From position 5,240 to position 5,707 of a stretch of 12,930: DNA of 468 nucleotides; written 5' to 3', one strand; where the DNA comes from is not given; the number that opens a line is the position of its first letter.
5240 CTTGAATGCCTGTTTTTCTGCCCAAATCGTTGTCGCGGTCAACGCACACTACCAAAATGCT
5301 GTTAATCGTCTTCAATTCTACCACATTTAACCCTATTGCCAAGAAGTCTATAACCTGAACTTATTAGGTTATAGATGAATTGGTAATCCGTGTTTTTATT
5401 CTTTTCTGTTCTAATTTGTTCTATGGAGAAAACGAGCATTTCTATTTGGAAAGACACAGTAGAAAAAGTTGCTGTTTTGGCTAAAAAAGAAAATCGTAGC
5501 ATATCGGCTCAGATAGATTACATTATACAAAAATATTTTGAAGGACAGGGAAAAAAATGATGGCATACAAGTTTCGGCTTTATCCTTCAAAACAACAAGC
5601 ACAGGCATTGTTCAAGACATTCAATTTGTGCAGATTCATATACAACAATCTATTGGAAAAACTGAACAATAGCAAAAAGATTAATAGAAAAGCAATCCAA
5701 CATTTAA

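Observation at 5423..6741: A ribbon-helix-helix gene is translationally coupled to tnpB inside an IS200/IS605-like element.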

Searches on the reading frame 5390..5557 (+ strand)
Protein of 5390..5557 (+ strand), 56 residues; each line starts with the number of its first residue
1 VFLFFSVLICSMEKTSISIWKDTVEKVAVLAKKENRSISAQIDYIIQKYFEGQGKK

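Call 4: search_protein_families(library=pfam, proteins=[window:5423-5557:+], max_evalue=1)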
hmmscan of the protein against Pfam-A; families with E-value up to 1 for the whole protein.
window:5423-5557:+ (45 aa): 5 families
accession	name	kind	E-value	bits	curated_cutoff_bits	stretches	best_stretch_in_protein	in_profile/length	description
PF07878.17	RHH_5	-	0.00066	19.8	26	1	13-38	13-38/43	CopG-like RHH_1 or ribbon-helix-helix domain, RHH_5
PF01402.27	RHH_1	-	0.0029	17.9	20.5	1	4-29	2-27/39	Ribbon-helix-helix protein, copG family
PF19891.5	DUF6364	-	0.004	18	27.3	1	3-39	4-36/70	Family of unknown function (DUF6364)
PF11903.14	ParD_like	-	0.013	15.9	23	1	6-33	4-31/73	ParD-like antitoxin of type II bacterial toxin-antitoxin system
PF16186.11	Arm_3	-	0.096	12.7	28.8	1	13-42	13-42/53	Atypical Arm repeat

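Call 6: find_homologous_proteins(query=window:5423-5557:+, max_evalue=0.01)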
Query seq(45 aa): no candidate shares three 5-residue words with the query. No homologue found.

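Call 32: find_related_loci(query=window:5390-5557:+, collection=metagenome_contigs, flank=3000)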
Query seq(56 aa) (56 aa) in metagenome_contigs; peptide patterns used: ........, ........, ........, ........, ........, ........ (x = any residue, [..] = any of these).
600 stretches matched a pattern, but none encodes a relative of the query by tblastn (E <= 1e-3).

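Call 34: predict_structure(protein=window:5423-5557:+)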
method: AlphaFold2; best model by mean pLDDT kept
length: 45 residues; sequences in the alignment: 1
mean_pLDDT: 87.2   pTM: 0.59
mean pLDDT of the five models: 87.2, 85.2, 82.1, 73.2, 69.9
residues with pLDDT >= 90: 29; 70-90: 11; 50-70: 5; < 50: 0
segments of 3 or more residues with pLDDT < 50: none
pLDDT, mean of each block of 10 residues (from residue 1): 76 94 96 92 69
secondary structure, 60 per line:
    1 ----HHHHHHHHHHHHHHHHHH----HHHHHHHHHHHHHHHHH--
elements in order: H5-22 H27-43

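Call 36: search_solved_structures(query=window:5423-5557:+, max_evalue=10, show_alignments=3)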
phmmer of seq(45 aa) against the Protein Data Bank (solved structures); distinct sequences matched with E-value up to 10: 2.
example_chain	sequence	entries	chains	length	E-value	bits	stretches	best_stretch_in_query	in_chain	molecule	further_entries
5zmr_A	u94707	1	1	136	0.54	14.1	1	7-40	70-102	26S proteasome regulatory subunit RPN5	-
8wqp_A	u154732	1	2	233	0.82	13.5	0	10-33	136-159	Diatom the pyrenoid shell protein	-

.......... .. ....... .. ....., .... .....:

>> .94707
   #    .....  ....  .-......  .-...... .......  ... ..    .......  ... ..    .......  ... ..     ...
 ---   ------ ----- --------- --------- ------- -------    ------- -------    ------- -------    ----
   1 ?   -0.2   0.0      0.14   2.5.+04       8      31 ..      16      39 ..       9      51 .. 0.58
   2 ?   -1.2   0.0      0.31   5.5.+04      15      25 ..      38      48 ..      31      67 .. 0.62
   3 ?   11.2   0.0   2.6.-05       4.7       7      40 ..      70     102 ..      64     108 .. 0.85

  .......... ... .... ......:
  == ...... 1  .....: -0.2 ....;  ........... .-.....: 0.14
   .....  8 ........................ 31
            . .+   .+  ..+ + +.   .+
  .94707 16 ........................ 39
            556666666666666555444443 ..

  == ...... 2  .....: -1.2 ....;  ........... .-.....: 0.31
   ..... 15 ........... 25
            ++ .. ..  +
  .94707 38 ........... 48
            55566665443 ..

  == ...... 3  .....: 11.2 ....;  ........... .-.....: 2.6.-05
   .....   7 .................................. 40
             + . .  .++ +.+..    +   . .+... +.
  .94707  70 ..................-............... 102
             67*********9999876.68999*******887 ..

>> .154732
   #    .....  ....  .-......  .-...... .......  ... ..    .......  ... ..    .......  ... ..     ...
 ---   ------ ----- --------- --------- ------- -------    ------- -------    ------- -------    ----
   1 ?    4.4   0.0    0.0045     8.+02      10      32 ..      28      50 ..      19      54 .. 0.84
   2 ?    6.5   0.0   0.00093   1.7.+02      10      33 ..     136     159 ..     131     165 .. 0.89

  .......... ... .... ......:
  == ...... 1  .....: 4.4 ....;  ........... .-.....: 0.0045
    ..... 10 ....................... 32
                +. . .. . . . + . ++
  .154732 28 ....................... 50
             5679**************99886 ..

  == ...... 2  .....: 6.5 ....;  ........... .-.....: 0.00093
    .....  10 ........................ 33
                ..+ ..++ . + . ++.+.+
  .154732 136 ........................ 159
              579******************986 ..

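Call 37: fold_search(model_id=the predicted structure, library=pdb)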
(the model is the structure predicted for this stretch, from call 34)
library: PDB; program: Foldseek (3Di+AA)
matches with E <= 10: 59; with E <= 0.001: 0
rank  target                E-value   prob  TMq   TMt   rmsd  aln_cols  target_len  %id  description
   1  1ea4_F                1.3e+00  0.77  0.72  0.72   7.8        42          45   24  TRANSCRIPTIONAL REPRESSOR COPG/22bp dsDNA COMPLEX (released 2001-07-05)
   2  1myk_B                1.4e+00  0.89  0.68  0.68   1.0        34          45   20  CRYSTAL STRUCTURE, FOLDING, AND OPERATOR BINDING OF THE HYPERSTABLE ARC REPRESSOR MUTANT PL8 (released 1995-01-26)
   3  1par_A                1.4e+00  0.85  0.67  0.59   2.2        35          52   20  DNA RECOGNITION BY BETA-SHEETS IN THE ARC REPRESSOR-OPERATOR CRYSTAL STRUCTURE (released 1994-07-31)
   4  1baz_B                1.6e+00  0.85  0.61  0.66   0.7        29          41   21  ARC REPRESSOR MUTANT PHE10VAL (released 1998-06-17)
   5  1ea4_H                1.6e+00  0.69  0.72  0.74   7.9        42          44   24  TRANSCRIPTIONAL REPRESSOR COPG/22bp dsDNA COMPLEX (released 2001-07-05)
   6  1bdv_D                1.8e+00  0.82  0.67  0.61   1.1        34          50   20  ARC FV10 COCRYSTAL (released 1999-01-06)
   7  1baz_A                2.0e+00  0.77  0.68  0.63   2.2        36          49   19  ARC REPRESSOR MUTANT PHE10VAL (released 1998-06-17)
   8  1b01_A                2.0e+00  0.60  0.70  0.73   7.9        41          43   22  TRANSCRIPTIONAL REPRESSOR COPG/DNA COMPLEX (released 1999-11-19)
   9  1bdv_C                2.3e+00  0.75  0.65  0.68   0.9        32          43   19  ARC FV10 COCRYSTAL (released 1999-01-06)
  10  7nyw_I                2.3e+00  0.51  0.66  0.24   5.8        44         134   11  Cryo-EM structure of the MukBEF-MatP-DNA head module (released 2021-07-07)
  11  9kkd_B                2.3e+00  0.44  0.67  0.69   7.7        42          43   19  the structure of StnY (released 2025-11-19)
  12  1arq_MODEL_1_A        2.5e+00  0.41  0.65  0.57   7.6        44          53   18  RELAXATION MATRIX REFINEMENT OF THE SOLUTION STRUCTURE OF THE ARC REPRESSOR (released 1994-01-31)
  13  1ea4_E                2.7e+00  0.54  0.72  0.74   7.9        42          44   24  TRANSCRIPTIONAL REPRESSOR COPG/22bp dsDNA COMPLEX (released 2001-07-05)
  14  3qoq_A                2.9e+00  0.69  0.63  0.57   0.7        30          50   23  Crystal Structure of the Transcription Factor AmrZ in Complex with the 18 Base Pair amrZ1 Binding Site (released 2012-02-15)
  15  1bdv_B                2.9e+00  0.63  0.63  0.55   1.3        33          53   21  ARC FV10 COCRYSTAL (released 1999-01-06)
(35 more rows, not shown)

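Call 44: search_protein_representatives(protein=window:5423-5557:+)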
Query: 45 residues. Proteins with E-value up to 0.001 (for the whole library): 5; up to 1e-10: 0; up to 1e-30: 0. The best 5 are listed.
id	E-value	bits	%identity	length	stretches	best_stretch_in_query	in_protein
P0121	8.1e-09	50.2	59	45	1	1-44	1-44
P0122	3.0e-06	42.4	59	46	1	2-40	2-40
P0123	6.1e-06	41.4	57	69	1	1-42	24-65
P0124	7.7e-06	41.1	50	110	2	4-36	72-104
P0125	4.9e-04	35.6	55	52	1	3-40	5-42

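Call 46: find_encoding_contigs(protein=P0121, flank=4000, max_places=6)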
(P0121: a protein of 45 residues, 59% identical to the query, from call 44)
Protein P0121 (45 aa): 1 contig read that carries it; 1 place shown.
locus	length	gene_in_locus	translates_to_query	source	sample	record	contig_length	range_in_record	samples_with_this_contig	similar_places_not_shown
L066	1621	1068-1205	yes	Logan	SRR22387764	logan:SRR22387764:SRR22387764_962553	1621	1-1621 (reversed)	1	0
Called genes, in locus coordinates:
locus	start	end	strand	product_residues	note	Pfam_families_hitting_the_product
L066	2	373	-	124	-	?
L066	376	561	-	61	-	-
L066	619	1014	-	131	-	-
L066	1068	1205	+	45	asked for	PF07878:RHH_5 (weak)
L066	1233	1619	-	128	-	?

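Call 48: find_related_loci(query=A3, collection=metagenome_contigs, flank=4000)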
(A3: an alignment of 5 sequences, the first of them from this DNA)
Query A3 (45 aa) in metagenome_contigs; peptide patterns used: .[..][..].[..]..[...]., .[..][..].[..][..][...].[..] (x = any residue, [..] = any of these).
518 stretches matched a pattern; 19 encode a relative of the query (tblastn E <= 1e-3); 19 distinct loci.
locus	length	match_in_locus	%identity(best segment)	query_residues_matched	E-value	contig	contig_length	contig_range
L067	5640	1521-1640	55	1-40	2e-11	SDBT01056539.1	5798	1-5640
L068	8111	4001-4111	57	3-39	3e-10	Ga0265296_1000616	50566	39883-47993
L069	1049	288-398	54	4-40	4e-9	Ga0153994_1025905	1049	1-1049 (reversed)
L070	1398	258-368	43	5-41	3e-8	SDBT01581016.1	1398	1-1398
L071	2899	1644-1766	49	4-44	4e-8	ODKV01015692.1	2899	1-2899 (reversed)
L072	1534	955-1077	41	4-44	6e-8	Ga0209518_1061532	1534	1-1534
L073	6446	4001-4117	49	2-40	1e-7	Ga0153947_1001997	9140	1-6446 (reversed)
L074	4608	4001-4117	41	5-43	2e-7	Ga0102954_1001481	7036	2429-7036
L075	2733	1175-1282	53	4-39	2e-7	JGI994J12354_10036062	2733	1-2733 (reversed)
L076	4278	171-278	47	4-39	4e-7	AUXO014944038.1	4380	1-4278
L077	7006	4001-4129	37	3-44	3e-7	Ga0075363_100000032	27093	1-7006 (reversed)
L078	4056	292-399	47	4-39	4e-7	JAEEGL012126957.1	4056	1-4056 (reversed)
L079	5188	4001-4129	37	3-44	3e-7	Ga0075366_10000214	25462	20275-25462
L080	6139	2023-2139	49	3-39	7e-7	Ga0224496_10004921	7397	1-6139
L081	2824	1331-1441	41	6-42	1e-6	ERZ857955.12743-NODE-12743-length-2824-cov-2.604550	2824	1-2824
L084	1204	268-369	44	5-38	2e-5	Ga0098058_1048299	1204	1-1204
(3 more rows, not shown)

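Call 49: find_homologous_proteins(query=A3, max_evalue=0.01)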
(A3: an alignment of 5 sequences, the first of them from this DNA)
Query A3 (5 sequences) (45 aa, profile of the alignment): 9 proteins with E <= 0.01 among 30 candidates.
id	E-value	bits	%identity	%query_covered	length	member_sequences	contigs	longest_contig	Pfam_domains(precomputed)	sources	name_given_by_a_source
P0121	8.9e-22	94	60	100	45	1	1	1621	PF07878.18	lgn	-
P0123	2.7e-21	93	60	89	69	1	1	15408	-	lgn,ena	-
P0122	3.3e-21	92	60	89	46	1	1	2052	-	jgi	-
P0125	6.0e-20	88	57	82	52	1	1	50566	-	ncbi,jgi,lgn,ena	ncbi:MAG: hypothetical protein WC749_02525 [Dehalococcoidia bacterium]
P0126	5.3e-19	85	55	89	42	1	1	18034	-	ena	-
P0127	5.0e-7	47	43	82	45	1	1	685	PF07878.18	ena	-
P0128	4.7e-5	41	40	89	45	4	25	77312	-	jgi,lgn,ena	jgi:hypothetical protein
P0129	9.4e-5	40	39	84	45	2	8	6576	-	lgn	-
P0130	9.9e-4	36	-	-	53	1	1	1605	-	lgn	-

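Call 56: search_protein_families(library=pfam, proteins=[L084:399-917:+, L069:446-976:+, L080:1173-1961:+, L080:2505-3212:+, L081:2102-2623:-, L076:718-2181:-, L074:3513-3986:+, L068:2957-3847:-, L068:4322-5053:-, L071:378-1406:-], max_evalue=0.001)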
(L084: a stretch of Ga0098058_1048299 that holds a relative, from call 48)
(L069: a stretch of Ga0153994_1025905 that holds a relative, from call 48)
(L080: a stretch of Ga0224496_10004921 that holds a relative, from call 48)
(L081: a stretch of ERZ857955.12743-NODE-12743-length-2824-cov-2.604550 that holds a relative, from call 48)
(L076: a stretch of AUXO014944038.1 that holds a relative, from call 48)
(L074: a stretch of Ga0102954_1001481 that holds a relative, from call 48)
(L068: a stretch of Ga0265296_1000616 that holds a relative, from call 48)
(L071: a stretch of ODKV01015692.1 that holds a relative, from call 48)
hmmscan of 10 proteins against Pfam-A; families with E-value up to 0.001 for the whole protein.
L084:399-917:+ (173 aa): 0 families

L069:446-976:+ (177 aa): 1 family
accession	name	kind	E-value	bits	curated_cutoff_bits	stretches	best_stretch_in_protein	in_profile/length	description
PF10881.14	DUF2726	-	7.1e-28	97.3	24.7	1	41-161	3-123/126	Protein of unknown function (DUF2726)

L080:1173-1961:+ (263 aa): 1 family
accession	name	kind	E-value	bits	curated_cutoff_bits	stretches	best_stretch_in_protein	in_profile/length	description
PF00589.27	Phage_integrase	-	5.7e-24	85.2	27.1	1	101-255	3-168/172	Phage integrase family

L080:2505-3212:+ (236 aa): 5 families
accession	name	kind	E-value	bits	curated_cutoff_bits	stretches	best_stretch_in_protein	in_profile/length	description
PF13614.12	AAA_31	-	3.8e-35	121.9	27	1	1-168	1-170/177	AAA domain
PF01656.29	CbiA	-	6.4e-10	39.5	25.4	1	4-215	1-116/125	CobQ/CobB/MinD/ParA nucleotide binding domain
PF10609.15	ParA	-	2.1e-09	37.6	27.1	1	2-28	4-30/246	NUBPL iron-transfer P-loop NTPase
PF09140.17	MipZ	-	6.5e-06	26.1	20.7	1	3-146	2-130/262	ATPase MipZ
PF02374.21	ArsA_ATPase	-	4.3e-05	23.3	24.3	0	2-47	2-49/305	Anion-transporting ATPase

L081:2102-2623:- (173 aa): 2 families
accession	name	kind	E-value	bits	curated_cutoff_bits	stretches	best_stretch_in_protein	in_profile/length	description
PF23343.2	REP_ORF2-G2P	-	2.8e-17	63.2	27.8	1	3-101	18-99/99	Replication-associated protein ORF2/G2P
PF20199.4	RepSA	-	4.6e-05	23.2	34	0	20-73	203-254/438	Replication initiator protein, pSAM2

L076:718-2181:- (487 aa): 0 families

L074:3513-3986:+ (158 aa): 1 family
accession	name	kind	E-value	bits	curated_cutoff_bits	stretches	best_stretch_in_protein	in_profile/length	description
PF19835.5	SegE_GIY-YIG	-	2.2e-10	41.3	25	1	3-139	1-112/123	Putative endonuclease segE, GIY-YIG domain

L068:2957-3847:- (296 aa): 0 families

L068:4322-5053:- (243 aa): 1 family
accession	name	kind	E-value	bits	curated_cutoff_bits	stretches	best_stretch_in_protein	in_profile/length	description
PF01507.26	PAPS_reduct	-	1.8e-07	31.7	22.5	1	4-77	3-75/175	Phosphoadenosine phosphosulfate reductase domain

L071:378-1406:- (342 aa): 0 families

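Call 57: search_protein_families(library=pfam, alignment_id=A3, max_evalue=0.1)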
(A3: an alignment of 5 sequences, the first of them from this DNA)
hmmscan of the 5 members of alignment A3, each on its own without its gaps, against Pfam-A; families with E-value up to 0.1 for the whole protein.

A. member 1, seq(45 aa): 5 families
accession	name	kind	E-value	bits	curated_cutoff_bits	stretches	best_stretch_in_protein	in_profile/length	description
PF07878.17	RHH_5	-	0.00066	19.8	26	1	13-38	13-38/43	CopG-like RHH_1 or ribbon-helix-helix domain, RHH_5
PF01402.27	RHH_1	-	0.0029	17.9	20.5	1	4-29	2-27/39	Ribbon-helix-helix protein, copG family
PF19891.5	DUF6364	-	0.004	18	27.3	1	3-39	4-36/70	Family of unknown function (DUF6364)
PF11903.14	ParD_like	-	0.013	15.9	23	1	6-33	4-31/73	ParD-like antitoxin of type II bacterial toxin-antitoxin system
PF16186.11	Arm_3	-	0.096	12.7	28.8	0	13-42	13-42/53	Atypical Arm repeat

B. families by the number of members that match (of 5 scanned): 8 families
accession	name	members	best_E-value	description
PF01402.27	RHH_1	5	0.00044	Ribbon-helix-helix protein, copG family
PF11903.14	ParD_like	5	0.0015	ParD-like antitoxin of type II bacterial toxin-antitoxin system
PF07878.17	RHH_5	4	5.7e-06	CopG-like RHH_1 or ribbon-helix-helix domain, RHH_5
PF19891.5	DUF6364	4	0.00022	Family of unknown function (DUF6364)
PF16777.11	RHH_7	1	0.017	Transcriptional regulator, RHH-like, CopG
PF02185.22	HR1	1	0.035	Hr1 repeat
PF02697.20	VAPB_antitox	1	0.042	Putative antitoxin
PF16186.11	Arm_3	1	0.096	Atypical Arm repeat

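Call 60: search_solved_structures(query=A5, max_evalue=1, show_alignments=2)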
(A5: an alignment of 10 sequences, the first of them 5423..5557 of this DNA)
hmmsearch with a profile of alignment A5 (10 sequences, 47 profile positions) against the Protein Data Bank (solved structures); distinct sequences matched with E-value up to 1: 2.
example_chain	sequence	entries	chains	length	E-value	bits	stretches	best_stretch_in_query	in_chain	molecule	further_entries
1u9p_A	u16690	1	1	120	0.076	15.8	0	16-33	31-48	pArc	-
2mdv_A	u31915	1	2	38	0.19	14.5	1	10-40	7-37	Designed protein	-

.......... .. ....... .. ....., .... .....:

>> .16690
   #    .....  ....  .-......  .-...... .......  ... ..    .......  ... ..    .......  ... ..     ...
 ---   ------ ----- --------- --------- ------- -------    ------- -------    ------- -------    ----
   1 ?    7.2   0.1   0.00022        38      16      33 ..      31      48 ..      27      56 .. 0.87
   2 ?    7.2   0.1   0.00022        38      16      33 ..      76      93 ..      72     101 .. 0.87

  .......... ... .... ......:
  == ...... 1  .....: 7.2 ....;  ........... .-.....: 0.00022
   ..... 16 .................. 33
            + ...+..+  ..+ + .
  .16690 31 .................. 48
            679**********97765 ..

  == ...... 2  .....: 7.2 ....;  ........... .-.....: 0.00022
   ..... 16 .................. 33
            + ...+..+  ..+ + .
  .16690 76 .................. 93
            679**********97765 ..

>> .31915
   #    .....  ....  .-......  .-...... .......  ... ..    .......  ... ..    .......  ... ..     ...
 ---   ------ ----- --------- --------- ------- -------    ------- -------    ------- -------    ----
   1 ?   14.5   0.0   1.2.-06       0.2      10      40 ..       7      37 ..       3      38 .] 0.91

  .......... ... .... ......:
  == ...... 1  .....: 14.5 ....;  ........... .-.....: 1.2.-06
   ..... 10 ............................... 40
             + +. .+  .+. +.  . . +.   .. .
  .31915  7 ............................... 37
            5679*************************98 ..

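Call 65: predict_structure(alignment_id=A5)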
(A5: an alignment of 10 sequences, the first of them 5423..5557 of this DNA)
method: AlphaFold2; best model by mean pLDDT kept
length: 45 residues; sequences in the alignment: 10
mean_pLDDT: 88.4   pTM: 0.60
mean pLDDT of the five models: 88.4, 88.3, 88.3, 86.0, 84.4
residues with pLDDT >= 90: 31; 70-90: 10; 50-70: 4; < 50: 0
segments of 3 or more residues with pLDDT < 50: none
pLDDT, mean of each block of 10 residues (from residue 1): 82 95 94 92 70
secondary structure, 60 per line:
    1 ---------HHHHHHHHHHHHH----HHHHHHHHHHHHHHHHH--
elements in order: H10-22 H27-43
